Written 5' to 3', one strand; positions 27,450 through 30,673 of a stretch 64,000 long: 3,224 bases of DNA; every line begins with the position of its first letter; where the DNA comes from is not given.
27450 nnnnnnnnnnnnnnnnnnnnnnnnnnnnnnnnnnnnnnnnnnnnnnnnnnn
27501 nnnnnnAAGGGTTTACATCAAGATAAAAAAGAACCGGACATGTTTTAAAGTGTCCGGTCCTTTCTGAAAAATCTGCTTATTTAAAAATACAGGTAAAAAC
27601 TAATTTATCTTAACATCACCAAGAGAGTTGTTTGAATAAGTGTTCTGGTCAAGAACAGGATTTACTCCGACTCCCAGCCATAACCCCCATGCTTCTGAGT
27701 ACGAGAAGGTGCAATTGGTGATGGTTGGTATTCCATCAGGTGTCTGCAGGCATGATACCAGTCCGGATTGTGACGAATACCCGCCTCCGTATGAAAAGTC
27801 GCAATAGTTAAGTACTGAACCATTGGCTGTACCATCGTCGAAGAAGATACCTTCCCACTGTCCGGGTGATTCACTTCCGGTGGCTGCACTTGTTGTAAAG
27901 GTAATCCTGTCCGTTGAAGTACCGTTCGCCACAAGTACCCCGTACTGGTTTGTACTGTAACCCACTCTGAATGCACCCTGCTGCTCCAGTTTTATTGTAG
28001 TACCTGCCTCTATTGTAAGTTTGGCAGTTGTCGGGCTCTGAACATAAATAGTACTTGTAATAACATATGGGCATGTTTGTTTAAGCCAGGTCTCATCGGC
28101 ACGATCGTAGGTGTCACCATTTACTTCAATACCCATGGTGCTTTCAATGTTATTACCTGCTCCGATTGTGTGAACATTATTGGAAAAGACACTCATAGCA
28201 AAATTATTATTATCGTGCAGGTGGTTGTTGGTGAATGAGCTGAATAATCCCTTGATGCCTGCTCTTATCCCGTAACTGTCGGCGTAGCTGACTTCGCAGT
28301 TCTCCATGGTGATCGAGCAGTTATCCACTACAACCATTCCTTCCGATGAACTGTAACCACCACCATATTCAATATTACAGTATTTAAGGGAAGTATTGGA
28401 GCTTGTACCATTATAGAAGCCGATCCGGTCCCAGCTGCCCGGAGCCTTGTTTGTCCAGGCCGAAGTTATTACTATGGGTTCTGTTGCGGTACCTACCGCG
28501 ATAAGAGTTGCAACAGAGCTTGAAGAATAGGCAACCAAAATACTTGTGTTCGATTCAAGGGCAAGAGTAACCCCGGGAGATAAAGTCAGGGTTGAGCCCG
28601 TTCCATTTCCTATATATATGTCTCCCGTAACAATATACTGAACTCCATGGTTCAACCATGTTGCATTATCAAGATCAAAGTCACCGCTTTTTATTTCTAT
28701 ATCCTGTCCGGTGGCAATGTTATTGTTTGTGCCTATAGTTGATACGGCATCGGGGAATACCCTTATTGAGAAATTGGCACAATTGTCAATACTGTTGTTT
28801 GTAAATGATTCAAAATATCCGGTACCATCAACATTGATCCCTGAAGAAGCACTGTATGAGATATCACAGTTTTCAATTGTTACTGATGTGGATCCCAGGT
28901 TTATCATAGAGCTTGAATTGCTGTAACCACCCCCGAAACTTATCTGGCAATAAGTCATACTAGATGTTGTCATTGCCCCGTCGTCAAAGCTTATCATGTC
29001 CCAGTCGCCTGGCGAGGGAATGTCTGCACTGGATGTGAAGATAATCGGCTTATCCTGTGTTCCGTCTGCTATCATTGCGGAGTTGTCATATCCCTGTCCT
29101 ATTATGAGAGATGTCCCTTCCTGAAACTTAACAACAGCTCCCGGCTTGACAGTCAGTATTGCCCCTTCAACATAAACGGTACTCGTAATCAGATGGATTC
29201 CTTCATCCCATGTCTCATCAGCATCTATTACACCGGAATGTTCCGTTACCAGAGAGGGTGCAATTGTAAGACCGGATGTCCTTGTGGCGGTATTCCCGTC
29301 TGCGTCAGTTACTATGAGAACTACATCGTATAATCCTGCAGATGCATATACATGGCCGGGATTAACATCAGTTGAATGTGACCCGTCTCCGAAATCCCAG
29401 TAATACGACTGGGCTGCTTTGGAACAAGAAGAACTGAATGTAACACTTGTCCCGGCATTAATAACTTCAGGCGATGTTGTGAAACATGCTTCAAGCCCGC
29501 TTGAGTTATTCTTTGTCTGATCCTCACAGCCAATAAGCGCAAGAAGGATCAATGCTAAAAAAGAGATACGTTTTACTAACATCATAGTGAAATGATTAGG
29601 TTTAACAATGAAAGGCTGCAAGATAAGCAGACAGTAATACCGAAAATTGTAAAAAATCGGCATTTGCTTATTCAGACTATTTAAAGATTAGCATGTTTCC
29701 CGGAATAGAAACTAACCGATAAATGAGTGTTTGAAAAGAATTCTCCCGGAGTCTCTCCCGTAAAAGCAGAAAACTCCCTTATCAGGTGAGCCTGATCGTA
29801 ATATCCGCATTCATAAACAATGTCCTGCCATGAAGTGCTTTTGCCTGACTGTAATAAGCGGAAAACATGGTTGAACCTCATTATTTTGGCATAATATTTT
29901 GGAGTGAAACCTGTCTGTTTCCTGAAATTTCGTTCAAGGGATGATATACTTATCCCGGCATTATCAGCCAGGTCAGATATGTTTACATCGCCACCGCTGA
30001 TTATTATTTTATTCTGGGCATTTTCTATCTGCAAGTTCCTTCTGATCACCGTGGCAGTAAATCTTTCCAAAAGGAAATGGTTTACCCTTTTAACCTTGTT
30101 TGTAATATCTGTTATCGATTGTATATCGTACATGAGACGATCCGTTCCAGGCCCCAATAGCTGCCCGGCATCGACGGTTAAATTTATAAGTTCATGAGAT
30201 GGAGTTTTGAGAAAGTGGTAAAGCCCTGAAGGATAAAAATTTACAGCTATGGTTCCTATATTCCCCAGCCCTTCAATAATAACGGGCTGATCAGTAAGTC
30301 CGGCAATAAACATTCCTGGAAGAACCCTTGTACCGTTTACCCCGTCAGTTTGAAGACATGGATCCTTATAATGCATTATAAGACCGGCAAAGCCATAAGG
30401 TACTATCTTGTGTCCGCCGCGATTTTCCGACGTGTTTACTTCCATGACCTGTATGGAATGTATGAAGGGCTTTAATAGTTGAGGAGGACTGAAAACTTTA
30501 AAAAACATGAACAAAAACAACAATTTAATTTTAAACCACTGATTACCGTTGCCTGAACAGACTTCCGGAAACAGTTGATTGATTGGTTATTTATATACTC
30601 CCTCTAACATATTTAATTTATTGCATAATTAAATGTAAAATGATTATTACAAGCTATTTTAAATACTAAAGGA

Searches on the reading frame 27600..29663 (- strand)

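Call 78: search_protein_families(library=pfam, proteins=[window:27600-29663:-], max_evalue=0.001)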
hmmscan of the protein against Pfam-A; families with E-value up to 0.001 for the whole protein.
window:27600-29663:- (687 aa): 3 families
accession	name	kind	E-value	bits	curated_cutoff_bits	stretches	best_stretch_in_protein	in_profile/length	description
PF18911.6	PKD_4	-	7.7e-16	58.4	27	1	64-130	10-81/85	PKD domain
PF13229.12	Beta_helix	-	2.3e-13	50.5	25.9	2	413-516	46-146/158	Right handed beta helix region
PF00801.26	PKD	-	1e-11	45.1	23.5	1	61-129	4-76/80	PKD domain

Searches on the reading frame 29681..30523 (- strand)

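Call 78: search_protein_families(library=pfam, proteins=[window:29681-30523:-], max_evalue=0.001)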
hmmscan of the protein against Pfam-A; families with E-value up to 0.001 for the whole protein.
window:29681-30523:- (280 aa): 3 families
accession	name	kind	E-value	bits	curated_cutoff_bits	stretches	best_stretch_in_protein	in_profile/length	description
PF12833.13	HTH_18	-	1.8e-18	67.1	33.6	1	185-263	1-78/80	Helix-turn-helix domain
PF00165.29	HTH_AraC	-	5e-16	58.8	26.6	2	179-211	8-40/42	Bacterial regulatory helix-turn-helix proteins, AraC family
PF20240.3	DUF6597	-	6.9e-15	55.4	27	1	10-117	2-102/103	Domain of unknown function (DUF6597)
